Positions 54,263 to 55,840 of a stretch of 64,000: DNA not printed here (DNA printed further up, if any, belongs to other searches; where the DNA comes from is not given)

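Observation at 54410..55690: Single-pass transmembrane protein joining an extracytoplasmic vWA domain to a cytoplasmic zinc ribbon and FHA domain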

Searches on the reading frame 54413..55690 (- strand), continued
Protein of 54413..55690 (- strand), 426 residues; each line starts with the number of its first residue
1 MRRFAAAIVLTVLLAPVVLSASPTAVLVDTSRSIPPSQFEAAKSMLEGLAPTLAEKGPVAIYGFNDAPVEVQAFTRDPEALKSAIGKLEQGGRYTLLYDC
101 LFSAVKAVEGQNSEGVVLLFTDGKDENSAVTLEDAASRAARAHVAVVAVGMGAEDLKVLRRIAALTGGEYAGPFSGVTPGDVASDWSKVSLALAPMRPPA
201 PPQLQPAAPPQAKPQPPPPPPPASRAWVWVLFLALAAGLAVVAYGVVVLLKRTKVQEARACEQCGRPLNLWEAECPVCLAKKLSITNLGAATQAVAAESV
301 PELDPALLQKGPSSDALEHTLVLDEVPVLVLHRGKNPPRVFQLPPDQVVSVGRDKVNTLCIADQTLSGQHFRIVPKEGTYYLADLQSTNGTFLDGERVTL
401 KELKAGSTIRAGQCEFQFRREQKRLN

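Call 47: list_cluster_members(proteins=[P0079, P0084, P0091, P0097, P0118, P0126, P0140, P0155, P0172, P0194])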
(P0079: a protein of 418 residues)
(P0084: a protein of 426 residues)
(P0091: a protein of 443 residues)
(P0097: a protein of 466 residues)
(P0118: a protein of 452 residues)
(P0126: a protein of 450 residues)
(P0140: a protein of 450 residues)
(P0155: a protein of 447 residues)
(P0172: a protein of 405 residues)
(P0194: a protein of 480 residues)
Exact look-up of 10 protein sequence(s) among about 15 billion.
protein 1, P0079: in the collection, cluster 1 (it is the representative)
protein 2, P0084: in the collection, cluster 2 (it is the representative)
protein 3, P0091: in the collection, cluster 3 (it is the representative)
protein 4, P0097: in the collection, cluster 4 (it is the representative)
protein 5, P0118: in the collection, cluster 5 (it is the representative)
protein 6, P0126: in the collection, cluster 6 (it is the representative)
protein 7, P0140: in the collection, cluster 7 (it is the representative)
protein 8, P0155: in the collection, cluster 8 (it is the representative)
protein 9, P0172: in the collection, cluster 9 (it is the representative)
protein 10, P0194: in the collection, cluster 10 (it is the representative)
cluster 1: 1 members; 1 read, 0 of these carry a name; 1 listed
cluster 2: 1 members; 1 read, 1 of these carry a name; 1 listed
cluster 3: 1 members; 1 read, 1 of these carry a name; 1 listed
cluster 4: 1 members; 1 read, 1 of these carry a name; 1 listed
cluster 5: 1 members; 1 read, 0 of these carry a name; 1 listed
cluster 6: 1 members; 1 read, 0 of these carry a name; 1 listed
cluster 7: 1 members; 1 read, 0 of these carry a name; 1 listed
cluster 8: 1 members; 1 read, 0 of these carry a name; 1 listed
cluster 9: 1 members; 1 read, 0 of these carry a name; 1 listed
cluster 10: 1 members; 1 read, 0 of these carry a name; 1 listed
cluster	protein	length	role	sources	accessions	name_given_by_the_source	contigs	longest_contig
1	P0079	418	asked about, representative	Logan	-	-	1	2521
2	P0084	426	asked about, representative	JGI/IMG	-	FHA domain/von Willebrand factor type A domain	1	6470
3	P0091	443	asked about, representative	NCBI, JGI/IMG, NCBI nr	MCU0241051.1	MAG: FHA domain-containing protein [Vicinamibacteria bacterium] | hypothetical protein | FHA domain-containing protein [Vicinamibacteria bacterium]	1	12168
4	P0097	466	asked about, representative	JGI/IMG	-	FHA domain/von Willebrand factor type A domain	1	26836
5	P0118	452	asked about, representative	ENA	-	-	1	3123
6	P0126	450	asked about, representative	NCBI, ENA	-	-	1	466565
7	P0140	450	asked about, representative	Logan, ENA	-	-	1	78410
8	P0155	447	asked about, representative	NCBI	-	-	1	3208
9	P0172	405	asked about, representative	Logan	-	-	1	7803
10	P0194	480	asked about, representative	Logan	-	-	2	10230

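Call 50: search_protein_families(library=pfam, proteins=[L030:6310-9813:+, L033:11411-12919:-, L044:199-1056:+, L070:5890-9444:+, L059:288-2378:-, L059:3588-4202:-, L033:4233-5372:+, L046:3369-6527:+, L055:1476-2906:+, L061:2979-5579:-], max_evalue=0.0001)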
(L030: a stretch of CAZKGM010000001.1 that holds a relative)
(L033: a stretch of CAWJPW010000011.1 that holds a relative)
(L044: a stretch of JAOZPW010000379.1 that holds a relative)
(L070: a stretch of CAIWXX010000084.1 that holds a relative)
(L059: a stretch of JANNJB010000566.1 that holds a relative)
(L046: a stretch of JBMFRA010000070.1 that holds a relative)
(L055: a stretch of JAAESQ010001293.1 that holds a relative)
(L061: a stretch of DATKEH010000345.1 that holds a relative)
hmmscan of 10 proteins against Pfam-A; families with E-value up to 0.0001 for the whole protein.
L030:6310-9813:+ (1168 aa): 3 families
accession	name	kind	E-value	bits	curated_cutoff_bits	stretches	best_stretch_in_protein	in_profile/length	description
PF02867.20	Ribonuc_red_lgC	-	2.6e-124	416.2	23.9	2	182-733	2-459/523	Ribonucleotide reductase, barrel domain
PF08471.15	Ribonuc_red_2_N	-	2e-38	131.2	27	1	31-131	1-103/103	Class II vitamin B12-dependent ribonucleotide reductase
PF12637.14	TSCPD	-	9.3e-10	39.1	22.8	1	956-1051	5-85/88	TSCPD domain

L033:11411-12919:- (502 aa): 1 family
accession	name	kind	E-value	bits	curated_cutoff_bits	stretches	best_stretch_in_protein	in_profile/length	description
PF00221.24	Lyase_aromatic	-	1.8e-197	657.1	27.3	1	14-471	1-465/466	Aromatic amino acid lyase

L044:199-1056:+ (286 aa): 0 families

L070:5890-9444:+ (1185 aa): 0 families

L059:288-2378:- (696 aa): 0 families

L059:3588-4202:- (204 aa): 1 family
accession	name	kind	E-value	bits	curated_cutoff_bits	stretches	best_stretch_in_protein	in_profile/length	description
PF01794.25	Ferric_reduct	-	3.6e-16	59.8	28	1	49-163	2-121/121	Ferric reductase like transmembrane component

L033:4233-5372:+ (380 aa): 6 families
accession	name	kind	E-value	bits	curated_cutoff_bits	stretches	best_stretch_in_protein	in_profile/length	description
PF01370.27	Epimerase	-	6.1e-25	88.5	20.9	1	47-304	1-240/240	NAD dependent epimerase/dehydratase family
PF16363.11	GDP_Man_Dehyd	-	1e-17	65.1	27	1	48-217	1-175/332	GDP-mannose 4,6 dehydratase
PF02719.21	Polysacc_synt_2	-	1.2e-11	44.8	20.2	1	47-150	1-118/293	Polysaccharide biosynthesis protein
PF01073.25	3Beta_HSD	-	7e-10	38.8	22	1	48-203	1-154/280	3-beta hydroxysteroid dehydrogenase/isomerase family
PF07993.18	NAD_binding_4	-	1.8e-07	31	20.1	0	110-169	88-139/258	Male sterility protein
PF04321.23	RmlD_sub_bind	-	1.7e-05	24.5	27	1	47-151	3-93/287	RmlD substrate binding domain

L046:3369-6527:+ (1053 aa): 1 family
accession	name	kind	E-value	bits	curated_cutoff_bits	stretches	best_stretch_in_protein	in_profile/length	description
PF00873.25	ACR_tran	-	1.1e-158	530.3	28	2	2-558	92-627/1021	AcrB/AcrD/AcrF family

L055:1476-2906:+ (477 aa): 1 family
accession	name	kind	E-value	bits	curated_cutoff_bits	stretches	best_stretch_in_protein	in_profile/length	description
PF00202.27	Aminotran_3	-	9.3e-47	160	30.5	1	63-372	12-326/403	Aminotransferase class-III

L061:2979-5579:- (866 aa): 5 families
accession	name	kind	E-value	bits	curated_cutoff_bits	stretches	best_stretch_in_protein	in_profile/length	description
PF00069.31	Pkinase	-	4.4e-53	180.8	31.7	1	603-857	2-258/263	Protein kinase domain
PF07714.23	PK_Tyr_Ser-Thr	-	5e-32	111.6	23.1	1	604-852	3-250/258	Protein tyrosine and serine/threonine kinase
PF00672.30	HAMP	-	1.9e-14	54.1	25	1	309-361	1-53/53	HAMP domain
PF14827.12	dCache_3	-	1.3e-11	45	25.7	1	44-271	7-228/239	Double sensory domain of two-component sensor kinase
PF17203.10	sCache_3_2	-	1.9e-05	25.2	28.4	0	62-186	13-133/140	Single cache domain 3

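Call 51: search_protein_families(library=padloc, proteins=[window:54413-55690:-], max_evalue=0.01)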
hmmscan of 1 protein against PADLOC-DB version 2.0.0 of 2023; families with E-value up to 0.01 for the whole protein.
window:54413-55690:- (426 aa): 0 families

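Call 67: search_protein_families(library=pfam, proteins=[L078:9695-10837:+, L078:10969-13692:+, L078:13728-15389:+, L078:15421-16140:+, L051:9710-11320:+, L051:11320-12129:+, L051:12129-14486:+, L051:14661-16553:+, L061:8861-10198:+, L061:7424-8785:+], max_evalue=0.0001)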
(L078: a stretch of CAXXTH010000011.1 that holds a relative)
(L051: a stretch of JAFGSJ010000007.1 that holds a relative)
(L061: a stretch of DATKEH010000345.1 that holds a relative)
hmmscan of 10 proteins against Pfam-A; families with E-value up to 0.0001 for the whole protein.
L078:9695-10837:+ (381 aa): 2 families
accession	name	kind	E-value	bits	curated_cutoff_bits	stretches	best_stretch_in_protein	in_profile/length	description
PF13519.12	VWA_2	-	4.7e-11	43.7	27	1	106-220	1-106/107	von Willebrand factor type A domain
PF00092.34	VWA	-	2.5e-08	34.8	23.8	1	107-266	3-154/174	von Willebrand factor type A domain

L078:10969-13692:+ (908 aa): 6 families
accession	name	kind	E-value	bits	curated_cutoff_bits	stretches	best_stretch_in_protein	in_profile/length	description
PF00498.31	FHA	-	3.8e-36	123.8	20.7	2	57-122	2-67/67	FHA domain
PF00005.33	ABC_tran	-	1.3e-30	107.3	25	1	258-405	1-137/137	ABC transporter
PF16697.10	Yop-YscD_cpl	-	9.5e-27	93.5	33.2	2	135-222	4-91/94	Inner membrane component of T3SS, cytoplasmic domain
PF01061.29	ABC2_membrane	-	2.3e-13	50.6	26.9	1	693-851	53-211/211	ABC-2 type transporter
PF13304.12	AAA_21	-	1.3e-10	42.3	27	1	376-436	237-300/304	AAA domain, putative AbiEii toxin, Type IV TA system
PF12698.13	ABC2_membrane_3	-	1.7e-06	27.8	31.6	1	693-894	166-342/347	ABC-2 family transporter protein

L078:13728-15389:+ (554 aa): 4 families
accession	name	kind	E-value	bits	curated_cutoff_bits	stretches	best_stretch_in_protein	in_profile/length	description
PF00069.31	Pkinase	-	1.5e-48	165.9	31.7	1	26-290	2-256/263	Protein kinase domain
PF07714.23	PK_Tyr_Ser-Thr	-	1.4e-28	100.3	23.1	1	27-285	3-248/258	Protein tyrosine and serine/threonine kinase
PF03109.22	ABC1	-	2.1e-05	24.2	22.9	0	101-187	145-222/244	ABC1 atypical kinase-like domain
PF06293.20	Kdo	-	4.8e-05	23.3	21.3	1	86-183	79-173/207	Lipopolysaccharide kinase (Kdo/WaaP) family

L078:15421-16140:+ (240 aa): 4 families
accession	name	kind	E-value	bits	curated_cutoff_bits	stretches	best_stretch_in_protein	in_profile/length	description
PF13441.11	Gly-zipper_YMGG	-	2.5e-08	33.9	28.9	1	49-91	3-45/45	YMGG-like Gly-zipper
PF13488.11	Gly-zipper_Omp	-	6.3e-08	32.9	25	1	52-92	2-42/46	Glycine zipper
PF13436.11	Gly-zipper_OmpA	-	1.1e-06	28.7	27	1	48-86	3-41/44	Glycine-zipper domain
PF05433.20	Rick_17kDa_Anti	-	8.4e-05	22.8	24.2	1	52-87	2-37/43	Glycine zipper 2TM domain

L051:9710-11320:+ (537 aa): 5 families
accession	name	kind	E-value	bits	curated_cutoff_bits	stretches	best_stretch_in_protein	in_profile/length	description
PF00498.31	FHA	-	3.8e-19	69.3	20.7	1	458-523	1-67/67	FHA domain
PF16697.10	Yop-YscD_cpl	-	4.4e-17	62.6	33.2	1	442-531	4-92/94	Inner membrane component of T3SS, cytoplasmic domain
PF00092.34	VWA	-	3.1e-15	57.3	23.8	1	97-252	2-167/174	von Willebrand factor type A domain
PF13519.12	VWA_2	-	9.5e-15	55.6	27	1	98-196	2-106/107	von Willebrand factor type A domain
PF13768.12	VWA_3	-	5e-13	49.8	27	1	96-245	2-154/155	von Willebrand factor type A domain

L051:11320-12129:+ (270 aa): 3 families
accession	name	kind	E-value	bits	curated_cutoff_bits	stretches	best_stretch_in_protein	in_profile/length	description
PF03819.22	MazG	-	1.4e-40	137.8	22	2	28-101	1-74/74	MazG nucleotide pyrophosphohydrolase domain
PF01503.22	PRA-PH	-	4.7e-07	30.6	21.3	0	23-64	19-61/86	Phosphoribosyl-ATP pyrophosphohydrolase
PF12643.12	MazG-like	-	1.1e-05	26.1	27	0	184-228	28-68/85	MazG-like family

L051:12129-14486:+ (786 aa): 1 family
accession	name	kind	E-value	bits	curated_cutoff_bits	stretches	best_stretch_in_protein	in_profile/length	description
PF07494.17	Reg_prop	-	1e-07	31.7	20.4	0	197-219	2-24/24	Two component regulator propeller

L051:14661-16553:+ (631 aa): 7 families
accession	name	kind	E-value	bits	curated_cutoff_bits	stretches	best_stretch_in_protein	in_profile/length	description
PF02683.22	DsbD_TM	-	8.3e-43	146.7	27.1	1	225-436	2-217/219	Cytochrome C biogenesis protein transmembrane domain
PF13899.12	Thioredoxin_7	-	3.1e-11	43.7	27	1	526-598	14-83/83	Thioredoxin-like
PF00085.26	Thioredoxin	-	4.4e-11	43.1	23.5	1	523-598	11-81/103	Thioredoxin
PF11412.14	DsbD_N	-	1e-09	38.9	25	1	44-155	16-115/119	Thiol:disulfide interchange protein DsbD, N-terminal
PF13098.12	Thioredoxin_2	-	3.5e-09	37.4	27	1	528-619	4-102/104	Thioredoxin-like domain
PF13386.12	DsbD_2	-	2.3e-07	31.3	24.9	1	231-430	2-197/199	Cytochrome C biogenesis protein transmembrane region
PF03190.21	Thioredox_DsbH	-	6.5e-07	29.9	27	1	507-604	15-117/163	Protein of unknown function, DUF255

L061:8861-10198:+ (446 aa): 4 families
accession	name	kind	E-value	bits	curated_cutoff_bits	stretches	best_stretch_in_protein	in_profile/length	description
PF00498.31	FHA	-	8.2e-15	55.4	20.7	1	373-435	3-67/67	FHA domain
PF16697.10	Yop-YscD_cpl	-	3.3e-10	40.5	33.2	1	368-442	16-91/94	Inner membrane component of T3SS, cytoplasmic domain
PF13519.12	VWA_2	-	5.3e-09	37.1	27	1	32-128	1-106/107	von Willebrand factor type A domain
PF00092.34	VWA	-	3.7e-08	34.2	23.8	1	32-170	2-152/174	von Willebrand factor type A domain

L061:7424-8785:+ (454 aa): 0 families
